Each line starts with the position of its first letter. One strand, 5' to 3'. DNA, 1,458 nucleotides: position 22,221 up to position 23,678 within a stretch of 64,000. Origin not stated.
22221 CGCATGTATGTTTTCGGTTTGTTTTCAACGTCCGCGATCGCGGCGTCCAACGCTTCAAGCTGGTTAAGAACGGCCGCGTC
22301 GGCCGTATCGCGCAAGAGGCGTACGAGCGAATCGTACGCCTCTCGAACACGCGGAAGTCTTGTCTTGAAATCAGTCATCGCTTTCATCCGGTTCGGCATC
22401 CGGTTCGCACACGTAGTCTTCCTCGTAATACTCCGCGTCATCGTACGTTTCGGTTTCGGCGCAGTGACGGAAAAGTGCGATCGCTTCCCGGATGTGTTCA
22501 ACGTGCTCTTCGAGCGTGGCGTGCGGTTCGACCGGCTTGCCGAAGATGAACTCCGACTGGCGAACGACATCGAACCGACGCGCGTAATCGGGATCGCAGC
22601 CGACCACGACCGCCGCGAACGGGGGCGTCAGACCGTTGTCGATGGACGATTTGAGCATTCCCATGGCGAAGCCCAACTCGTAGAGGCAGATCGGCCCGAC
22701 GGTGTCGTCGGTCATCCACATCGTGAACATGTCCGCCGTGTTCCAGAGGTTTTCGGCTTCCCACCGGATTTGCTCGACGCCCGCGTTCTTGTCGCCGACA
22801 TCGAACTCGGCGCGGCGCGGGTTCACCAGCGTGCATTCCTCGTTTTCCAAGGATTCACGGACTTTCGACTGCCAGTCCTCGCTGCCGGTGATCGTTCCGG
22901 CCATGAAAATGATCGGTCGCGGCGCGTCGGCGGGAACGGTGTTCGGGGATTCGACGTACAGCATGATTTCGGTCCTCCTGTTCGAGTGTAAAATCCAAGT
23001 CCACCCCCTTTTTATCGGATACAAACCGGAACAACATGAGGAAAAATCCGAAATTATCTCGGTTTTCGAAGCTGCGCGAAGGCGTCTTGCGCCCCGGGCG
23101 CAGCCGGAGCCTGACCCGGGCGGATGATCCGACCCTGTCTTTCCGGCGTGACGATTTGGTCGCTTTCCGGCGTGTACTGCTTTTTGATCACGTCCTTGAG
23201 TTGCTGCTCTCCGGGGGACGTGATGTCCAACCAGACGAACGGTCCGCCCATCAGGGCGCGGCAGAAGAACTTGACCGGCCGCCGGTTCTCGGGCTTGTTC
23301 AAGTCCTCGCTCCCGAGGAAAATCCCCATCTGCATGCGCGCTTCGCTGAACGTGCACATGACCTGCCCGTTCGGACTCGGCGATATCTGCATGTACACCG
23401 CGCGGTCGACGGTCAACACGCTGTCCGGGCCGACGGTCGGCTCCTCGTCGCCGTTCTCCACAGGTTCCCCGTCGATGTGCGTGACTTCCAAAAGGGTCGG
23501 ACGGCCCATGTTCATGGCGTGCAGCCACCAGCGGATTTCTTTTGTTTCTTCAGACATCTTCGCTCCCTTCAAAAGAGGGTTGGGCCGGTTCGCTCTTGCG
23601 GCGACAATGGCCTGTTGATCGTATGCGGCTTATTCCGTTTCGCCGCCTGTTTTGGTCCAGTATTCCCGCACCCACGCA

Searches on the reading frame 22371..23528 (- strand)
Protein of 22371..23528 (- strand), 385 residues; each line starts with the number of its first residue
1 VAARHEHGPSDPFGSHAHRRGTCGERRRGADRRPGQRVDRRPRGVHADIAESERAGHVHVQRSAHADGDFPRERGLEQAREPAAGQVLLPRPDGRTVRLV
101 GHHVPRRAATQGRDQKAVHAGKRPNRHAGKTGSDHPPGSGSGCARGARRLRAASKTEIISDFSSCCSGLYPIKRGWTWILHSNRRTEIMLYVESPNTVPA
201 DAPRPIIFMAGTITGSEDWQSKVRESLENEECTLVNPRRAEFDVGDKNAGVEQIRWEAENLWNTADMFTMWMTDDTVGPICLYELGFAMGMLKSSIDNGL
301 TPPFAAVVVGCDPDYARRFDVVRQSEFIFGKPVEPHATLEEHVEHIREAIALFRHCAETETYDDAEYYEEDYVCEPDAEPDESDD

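Call 50: search_protein_families(library=pfam, proteins=[window:22371-23528:-], max_evalue=0.001)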
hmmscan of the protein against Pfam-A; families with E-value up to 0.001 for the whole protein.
window:22371-23528:- (385 aa): 1 family
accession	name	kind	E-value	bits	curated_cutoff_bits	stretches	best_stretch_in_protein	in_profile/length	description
PF15891.11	Nuc_deoxyri_tr2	-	5.1e-14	52.9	30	1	206-293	3-96/105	Nucleoside 2-deoxyribosyltransferase like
